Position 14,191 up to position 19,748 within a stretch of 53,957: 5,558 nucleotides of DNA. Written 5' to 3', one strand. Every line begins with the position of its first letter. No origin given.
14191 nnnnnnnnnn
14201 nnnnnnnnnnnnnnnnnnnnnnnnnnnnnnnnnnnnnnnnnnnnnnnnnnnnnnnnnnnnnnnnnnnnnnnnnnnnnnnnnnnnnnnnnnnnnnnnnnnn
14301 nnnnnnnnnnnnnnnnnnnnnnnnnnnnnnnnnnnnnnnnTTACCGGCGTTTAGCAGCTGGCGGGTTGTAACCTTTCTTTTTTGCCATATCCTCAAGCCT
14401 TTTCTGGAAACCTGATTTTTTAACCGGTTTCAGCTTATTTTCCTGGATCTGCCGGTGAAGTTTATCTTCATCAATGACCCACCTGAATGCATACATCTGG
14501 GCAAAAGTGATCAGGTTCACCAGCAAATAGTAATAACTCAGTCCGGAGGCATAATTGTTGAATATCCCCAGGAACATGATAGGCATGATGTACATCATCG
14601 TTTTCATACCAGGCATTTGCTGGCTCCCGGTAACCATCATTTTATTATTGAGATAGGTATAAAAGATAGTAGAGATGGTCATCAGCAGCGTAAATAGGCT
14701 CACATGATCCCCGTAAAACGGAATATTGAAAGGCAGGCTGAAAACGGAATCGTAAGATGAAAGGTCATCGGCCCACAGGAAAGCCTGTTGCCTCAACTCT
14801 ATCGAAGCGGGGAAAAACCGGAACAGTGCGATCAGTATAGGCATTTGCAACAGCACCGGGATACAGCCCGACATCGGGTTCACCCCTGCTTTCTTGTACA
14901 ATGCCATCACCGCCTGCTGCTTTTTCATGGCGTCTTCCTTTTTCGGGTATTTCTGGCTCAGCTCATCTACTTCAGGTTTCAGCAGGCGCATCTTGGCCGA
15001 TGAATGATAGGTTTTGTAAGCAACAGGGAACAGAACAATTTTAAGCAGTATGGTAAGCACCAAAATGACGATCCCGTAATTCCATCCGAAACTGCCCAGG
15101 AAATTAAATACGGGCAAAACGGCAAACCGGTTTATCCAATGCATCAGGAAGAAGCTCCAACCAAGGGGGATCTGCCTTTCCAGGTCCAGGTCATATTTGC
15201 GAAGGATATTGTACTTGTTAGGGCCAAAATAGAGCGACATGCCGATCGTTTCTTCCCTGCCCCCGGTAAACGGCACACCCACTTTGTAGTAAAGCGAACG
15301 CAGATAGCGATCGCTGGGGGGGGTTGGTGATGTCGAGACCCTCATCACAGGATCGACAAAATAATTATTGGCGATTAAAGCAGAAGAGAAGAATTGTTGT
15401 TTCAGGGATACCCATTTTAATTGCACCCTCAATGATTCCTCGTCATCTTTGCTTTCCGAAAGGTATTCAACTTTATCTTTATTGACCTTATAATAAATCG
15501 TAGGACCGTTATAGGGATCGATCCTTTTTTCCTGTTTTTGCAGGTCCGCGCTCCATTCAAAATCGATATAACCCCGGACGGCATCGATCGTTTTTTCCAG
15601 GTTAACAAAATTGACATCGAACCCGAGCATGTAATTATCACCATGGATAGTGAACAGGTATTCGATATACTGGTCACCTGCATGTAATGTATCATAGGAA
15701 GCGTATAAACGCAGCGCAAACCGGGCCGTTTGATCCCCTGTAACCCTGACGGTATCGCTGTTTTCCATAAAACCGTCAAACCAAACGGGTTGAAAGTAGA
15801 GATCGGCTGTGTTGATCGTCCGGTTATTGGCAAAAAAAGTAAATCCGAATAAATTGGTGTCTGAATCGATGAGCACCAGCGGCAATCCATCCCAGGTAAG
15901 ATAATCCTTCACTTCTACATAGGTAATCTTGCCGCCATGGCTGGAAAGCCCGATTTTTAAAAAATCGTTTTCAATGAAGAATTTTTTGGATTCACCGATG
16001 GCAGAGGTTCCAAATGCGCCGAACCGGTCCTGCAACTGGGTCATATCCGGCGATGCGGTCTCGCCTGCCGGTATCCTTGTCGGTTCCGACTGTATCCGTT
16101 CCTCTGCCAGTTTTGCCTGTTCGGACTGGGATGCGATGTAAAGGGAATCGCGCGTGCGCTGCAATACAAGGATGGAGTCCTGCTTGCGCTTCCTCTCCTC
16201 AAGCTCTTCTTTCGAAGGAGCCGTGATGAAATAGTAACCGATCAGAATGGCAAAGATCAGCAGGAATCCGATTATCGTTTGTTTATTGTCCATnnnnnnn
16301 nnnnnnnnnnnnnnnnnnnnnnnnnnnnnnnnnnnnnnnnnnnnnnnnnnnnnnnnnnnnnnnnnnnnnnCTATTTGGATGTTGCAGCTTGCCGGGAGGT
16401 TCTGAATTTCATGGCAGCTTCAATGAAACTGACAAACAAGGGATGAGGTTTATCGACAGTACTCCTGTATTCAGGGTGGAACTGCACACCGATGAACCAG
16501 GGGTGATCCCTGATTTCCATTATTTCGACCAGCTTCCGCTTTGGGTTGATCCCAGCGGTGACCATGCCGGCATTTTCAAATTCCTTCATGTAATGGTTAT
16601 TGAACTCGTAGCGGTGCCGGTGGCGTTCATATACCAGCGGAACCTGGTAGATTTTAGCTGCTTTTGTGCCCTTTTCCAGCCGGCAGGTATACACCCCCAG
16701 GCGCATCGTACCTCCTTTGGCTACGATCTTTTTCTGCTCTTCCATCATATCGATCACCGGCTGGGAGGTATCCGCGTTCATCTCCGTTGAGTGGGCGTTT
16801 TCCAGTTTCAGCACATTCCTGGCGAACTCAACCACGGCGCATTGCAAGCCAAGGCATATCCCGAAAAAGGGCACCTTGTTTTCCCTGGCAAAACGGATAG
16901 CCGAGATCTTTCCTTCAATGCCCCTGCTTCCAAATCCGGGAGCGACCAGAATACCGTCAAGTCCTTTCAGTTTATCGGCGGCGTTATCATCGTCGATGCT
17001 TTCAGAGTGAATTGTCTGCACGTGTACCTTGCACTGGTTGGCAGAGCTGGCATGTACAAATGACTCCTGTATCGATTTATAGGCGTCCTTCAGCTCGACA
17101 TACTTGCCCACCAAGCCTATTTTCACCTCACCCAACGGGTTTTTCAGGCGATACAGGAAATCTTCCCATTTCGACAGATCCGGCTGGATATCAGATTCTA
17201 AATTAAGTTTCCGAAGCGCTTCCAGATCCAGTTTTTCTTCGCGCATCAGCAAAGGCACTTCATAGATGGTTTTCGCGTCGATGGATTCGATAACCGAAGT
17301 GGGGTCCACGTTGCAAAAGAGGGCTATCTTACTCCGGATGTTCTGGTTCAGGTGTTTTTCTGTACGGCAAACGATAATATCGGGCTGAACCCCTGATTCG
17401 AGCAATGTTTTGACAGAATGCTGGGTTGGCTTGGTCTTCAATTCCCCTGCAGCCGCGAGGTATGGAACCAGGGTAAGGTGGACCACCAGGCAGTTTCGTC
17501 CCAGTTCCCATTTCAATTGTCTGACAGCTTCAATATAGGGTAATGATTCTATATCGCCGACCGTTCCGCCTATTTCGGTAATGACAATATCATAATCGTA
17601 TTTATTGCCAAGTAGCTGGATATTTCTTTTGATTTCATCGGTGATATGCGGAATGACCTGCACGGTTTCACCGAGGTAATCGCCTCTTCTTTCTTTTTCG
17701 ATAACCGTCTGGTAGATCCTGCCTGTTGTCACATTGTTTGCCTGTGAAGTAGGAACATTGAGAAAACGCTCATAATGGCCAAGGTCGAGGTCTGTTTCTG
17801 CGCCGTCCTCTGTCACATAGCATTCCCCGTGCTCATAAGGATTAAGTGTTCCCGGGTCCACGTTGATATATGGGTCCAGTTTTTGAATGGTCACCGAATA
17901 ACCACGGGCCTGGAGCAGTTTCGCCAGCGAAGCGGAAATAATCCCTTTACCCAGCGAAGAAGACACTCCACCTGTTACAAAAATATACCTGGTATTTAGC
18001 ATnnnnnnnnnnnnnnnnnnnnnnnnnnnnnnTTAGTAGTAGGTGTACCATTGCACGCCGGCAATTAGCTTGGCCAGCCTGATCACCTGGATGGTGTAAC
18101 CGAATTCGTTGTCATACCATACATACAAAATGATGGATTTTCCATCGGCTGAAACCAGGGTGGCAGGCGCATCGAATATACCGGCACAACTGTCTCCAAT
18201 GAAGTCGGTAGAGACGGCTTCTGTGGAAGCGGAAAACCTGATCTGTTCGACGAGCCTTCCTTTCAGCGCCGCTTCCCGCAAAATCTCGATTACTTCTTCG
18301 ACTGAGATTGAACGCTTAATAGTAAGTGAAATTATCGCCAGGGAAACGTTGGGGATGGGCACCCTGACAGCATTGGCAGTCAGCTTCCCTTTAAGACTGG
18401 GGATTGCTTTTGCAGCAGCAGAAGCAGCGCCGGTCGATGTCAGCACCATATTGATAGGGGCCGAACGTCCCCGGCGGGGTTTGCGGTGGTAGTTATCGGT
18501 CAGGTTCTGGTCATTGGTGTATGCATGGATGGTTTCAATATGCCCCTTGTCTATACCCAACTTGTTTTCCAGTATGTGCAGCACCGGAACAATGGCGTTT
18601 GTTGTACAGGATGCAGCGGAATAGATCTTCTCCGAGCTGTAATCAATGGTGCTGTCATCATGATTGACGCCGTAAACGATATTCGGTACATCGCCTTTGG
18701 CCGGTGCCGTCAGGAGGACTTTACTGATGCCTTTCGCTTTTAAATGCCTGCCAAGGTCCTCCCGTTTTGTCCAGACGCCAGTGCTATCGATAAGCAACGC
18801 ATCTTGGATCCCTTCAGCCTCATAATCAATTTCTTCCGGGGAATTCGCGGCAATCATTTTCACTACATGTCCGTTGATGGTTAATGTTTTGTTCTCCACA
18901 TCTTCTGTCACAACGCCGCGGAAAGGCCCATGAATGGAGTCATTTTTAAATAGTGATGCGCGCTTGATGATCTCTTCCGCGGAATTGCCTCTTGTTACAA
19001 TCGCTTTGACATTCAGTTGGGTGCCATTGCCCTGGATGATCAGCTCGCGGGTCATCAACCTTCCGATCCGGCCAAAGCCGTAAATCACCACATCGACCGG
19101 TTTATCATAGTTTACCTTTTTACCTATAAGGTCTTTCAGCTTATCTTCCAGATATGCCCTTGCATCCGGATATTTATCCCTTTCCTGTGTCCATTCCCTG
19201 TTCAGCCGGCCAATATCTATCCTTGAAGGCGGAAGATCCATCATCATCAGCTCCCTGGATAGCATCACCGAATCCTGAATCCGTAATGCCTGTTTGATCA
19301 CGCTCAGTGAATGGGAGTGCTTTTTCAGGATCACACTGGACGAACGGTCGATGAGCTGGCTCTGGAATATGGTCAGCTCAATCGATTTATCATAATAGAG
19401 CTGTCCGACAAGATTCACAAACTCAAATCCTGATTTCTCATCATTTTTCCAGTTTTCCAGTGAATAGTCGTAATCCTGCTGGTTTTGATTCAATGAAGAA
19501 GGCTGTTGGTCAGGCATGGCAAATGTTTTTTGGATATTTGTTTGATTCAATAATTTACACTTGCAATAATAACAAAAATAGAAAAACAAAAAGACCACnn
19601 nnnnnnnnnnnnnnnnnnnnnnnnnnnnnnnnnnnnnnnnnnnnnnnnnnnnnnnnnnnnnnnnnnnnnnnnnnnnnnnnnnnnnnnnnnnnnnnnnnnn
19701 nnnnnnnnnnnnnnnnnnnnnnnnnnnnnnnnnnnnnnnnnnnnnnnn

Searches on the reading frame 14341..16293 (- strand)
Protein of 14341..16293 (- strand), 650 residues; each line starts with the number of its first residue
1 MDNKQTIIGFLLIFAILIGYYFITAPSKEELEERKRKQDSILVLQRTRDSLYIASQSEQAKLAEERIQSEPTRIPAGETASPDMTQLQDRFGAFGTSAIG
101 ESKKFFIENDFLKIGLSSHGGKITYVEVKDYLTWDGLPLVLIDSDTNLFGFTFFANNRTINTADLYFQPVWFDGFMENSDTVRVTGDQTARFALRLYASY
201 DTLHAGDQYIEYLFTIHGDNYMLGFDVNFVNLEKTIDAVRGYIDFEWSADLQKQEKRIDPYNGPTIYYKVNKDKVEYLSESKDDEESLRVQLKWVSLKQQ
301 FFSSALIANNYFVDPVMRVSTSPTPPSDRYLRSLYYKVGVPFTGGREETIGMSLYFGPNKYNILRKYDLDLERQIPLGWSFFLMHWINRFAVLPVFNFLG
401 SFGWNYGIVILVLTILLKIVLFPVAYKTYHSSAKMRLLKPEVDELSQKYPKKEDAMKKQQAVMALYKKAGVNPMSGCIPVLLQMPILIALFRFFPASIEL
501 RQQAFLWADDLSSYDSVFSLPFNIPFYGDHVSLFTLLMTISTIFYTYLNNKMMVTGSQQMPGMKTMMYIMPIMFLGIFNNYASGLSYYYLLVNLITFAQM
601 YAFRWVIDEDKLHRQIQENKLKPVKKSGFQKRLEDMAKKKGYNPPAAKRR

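Call 65: search_protein_families(library=pfam, proteins=[window:14341-16293:-])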
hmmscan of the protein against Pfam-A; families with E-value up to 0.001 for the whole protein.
window:14341-16293:- (650 aa): 2 families
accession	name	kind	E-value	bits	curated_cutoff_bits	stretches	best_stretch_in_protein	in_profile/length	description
PF02096.25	60KD_IMP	-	2e-51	174.7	35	1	406-603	1-161/163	60Kd inner membrane protein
PF14849.12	YidC_periplas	-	1.3e-21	78.2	24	1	107-387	4-280/283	YidC periplasmic domain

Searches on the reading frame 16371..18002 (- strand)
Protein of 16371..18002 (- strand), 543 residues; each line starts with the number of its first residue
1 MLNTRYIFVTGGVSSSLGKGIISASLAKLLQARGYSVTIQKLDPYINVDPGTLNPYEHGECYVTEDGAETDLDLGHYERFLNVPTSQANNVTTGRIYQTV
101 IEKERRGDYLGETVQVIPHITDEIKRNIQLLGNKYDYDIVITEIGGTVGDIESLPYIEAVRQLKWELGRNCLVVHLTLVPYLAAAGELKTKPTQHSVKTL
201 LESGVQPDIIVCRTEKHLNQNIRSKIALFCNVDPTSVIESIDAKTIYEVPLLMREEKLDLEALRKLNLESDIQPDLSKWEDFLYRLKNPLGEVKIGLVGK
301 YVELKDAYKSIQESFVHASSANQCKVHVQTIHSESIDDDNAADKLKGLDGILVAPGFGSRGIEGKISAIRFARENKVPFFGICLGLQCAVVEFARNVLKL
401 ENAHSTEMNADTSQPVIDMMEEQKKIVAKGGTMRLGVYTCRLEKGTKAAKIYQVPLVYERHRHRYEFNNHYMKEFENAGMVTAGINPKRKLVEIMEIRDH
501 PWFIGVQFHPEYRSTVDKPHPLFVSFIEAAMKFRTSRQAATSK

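Call 65: search_protein_families(library=pfam, proteins=[window:16371-18002:-])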
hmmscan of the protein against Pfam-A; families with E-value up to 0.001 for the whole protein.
window:16371-18002:- (543 aa): 4 families
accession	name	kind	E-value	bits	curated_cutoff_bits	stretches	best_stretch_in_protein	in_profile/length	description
PF06418.20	CTP_synth_N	-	5.9e-126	419.7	26.1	1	5-268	1-265/265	CTP synthase N-terminus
PF00117.34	GATase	-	3.9e-42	144.5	22.8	1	304-528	2-189/190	Glutamine amidotransferase class-I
PF07722.19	Peptidase_C26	-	4.1e-06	27.1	20.5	1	368-511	97-219/219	Peptidase C26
PF01656.29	CbiA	-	0.00021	21.7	25.4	1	13-130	6-54/125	CobQ/CobB/MinD/ParA nucleotide binding domain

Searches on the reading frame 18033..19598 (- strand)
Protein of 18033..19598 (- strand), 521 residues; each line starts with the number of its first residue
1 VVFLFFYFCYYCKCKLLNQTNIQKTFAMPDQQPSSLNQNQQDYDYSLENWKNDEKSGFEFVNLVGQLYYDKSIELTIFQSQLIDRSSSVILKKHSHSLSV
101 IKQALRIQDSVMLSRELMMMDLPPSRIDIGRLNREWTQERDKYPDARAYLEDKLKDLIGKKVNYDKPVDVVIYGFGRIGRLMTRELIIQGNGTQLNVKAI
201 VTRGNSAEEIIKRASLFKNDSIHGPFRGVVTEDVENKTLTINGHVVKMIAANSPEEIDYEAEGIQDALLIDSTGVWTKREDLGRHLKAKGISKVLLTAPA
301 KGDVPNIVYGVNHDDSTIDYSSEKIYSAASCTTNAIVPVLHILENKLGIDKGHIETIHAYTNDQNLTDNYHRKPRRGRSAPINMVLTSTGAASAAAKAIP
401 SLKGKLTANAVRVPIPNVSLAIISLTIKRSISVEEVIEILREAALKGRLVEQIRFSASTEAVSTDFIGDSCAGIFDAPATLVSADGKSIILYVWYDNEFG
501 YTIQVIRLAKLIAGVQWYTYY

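Call 65: search_protein_families(library=pfam, proteins=[window:18033-19598:-])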
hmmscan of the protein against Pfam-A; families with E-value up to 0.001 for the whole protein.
window:18033-19598:- (521 aa): 2 families
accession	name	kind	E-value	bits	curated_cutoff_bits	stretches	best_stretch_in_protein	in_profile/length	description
PF02800.25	Gp_dh_C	-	1.9e-39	135.2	24.4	1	336-495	1-158/158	Glyceraldehyde 3-phosphate dehydrogenase, C-terminal domain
PF00044.30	Gp_dh_N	-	3.2e-20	72.7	31.7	1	168-278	1-100/101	Glyceraldehyde 3-phosphate dehydrogenase, NAD binding domain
